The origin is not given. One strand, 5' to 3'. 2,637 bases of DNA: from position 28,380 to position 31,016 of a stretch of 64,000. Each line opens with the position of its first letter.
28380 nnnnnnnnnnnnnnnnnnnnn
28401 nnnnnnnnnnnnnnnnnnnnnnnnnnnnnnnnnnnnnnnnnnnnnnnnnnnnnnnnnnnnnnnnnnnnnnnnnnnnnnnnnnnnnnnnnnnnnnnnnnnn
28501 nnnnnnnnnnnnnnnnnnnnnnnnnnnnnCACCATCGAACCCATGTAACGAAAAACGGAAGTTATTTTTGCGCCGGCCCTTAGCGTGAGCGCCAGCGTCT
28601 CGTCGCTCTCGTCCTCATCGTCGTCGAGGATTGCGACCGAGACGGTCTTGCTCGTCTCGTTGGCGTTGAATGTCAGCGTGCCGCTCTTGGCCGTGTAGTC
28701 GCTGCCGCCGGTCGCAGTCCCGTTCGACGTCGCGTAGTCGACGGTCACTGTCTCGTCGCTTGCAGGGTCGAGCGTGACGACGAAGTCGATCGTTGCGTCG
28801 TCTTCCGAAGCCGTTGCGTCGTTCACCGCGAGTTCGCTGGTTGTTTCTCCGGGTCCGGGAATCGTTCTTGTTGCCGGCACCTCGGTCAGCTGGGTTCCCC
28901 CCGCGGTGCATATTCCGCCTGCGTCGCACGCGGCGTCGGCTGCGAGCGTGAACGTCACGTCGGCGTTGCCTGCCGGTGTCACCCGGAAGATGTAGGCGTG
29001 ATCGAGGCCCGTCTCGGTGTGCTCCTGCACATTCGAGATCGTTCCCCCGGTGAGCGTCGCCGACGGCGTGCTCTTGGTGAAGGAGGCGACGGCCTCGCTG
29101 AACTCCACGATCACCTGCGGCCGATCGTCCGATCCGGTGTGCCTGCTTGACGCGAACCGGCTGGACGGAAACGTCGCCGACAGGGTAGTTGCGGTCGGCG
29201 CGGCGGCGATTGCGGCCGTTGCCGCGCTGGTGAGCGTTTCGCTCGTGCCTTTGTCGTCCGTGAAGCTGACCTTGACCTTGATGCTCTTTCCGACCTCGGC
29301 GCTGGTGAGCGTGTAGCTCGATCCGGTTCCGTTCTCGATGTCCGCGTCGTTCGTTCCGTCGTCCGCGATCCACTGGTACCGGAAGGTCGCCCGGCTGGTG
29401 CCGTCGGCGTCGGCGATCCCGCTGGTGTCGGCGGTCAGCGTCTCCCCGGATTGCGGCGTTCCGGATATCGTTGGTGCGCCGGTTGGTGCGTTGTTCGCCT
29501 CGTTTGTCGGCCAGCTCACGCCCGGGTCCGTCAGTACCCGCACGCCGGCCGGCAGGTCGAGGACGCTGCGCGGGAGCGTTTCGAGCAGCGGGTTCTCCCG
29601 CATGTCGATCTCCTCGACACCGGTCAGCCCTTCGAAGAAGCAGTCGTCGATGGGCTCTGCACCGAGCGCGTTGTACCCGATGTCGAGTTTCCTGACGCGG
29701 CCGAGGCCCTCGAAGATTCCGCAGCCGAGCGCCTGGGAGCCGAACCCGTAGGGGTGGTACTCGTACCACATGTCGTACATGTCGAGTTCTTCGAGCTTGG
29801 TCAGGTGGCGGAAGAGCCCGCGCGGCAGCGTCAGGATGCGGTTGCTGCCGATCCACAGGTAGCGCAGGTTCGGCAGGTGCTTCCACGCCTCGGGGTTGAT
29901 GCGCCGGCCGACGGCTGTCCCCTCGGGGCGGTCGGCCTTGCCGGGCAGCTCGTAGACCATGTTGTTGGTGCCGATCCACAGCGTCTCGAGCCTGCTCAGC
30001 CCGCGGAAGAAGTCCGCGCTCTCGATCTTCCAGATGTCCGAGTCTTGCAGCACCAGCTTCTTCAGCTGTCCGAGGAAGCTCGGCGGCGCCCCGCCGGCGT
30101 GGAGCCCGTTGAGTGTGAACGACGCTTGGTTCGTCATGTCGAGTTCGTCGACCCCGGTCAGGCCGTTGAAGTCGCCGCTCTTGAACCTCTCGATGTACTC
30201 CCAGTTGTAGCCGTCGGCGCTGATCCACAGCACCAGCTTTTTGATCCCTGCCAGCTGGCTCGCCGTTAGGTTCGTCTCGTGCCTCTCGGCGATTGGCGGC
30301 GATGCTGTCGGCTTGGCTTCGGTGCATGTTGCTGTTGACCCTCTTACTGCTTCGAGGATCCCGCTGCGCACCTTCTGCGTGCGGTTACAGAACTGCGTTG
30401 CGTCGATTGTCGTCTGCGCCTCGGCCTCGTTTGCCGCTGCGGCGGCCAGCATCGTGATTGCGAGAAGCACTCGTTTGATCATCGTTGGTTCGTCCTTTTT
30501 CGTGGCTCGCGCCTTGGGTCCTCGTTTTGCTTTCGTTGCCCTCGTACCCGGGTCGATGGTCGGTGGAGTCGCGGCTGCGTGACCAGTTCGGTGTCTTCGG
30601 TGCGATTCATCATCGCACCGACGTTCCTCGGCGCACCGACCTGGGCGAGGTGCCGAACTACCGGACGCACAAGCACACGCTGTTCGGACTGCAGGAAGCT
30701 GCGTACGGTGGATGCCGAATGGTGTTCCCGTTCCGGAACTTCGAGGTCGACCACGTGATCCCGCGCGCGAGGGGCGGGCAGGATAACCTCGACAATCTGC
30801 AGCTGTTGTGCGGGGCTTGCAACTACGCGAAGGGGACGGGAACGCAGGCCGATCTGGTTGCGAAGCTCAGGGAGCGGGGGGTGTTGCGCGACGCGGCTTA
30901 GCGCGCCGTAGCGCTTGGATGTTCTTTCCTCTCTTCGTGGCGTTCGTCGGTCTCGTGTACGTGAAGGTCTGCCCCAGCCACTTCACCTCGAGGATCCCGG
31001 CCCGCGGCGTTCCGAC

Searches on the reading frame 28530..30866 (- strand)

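Call 46: search_protein_families(library=pfam, proteins=[window:28530-30866:-], max_evalue=0.001)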
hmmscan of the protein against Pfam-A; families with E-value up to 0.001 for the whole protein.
window:28530-30866:- (779 aa): 3 families
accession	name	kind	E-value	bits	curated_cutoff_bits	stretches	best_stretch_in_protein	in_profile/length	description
PF03160.20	Calx-beta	-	3.9e-19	69.3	27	1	676-764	7-96/119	Calx-beta domain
PF13855.12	LRR_8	-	9.4e-17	61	27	1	322-363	15-56/61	Leucine rich repeat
PF12799.13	LRR_4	-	1.6e-11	44.5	27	0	332-363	1-30/44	Leucine Rich repeats (2 copies)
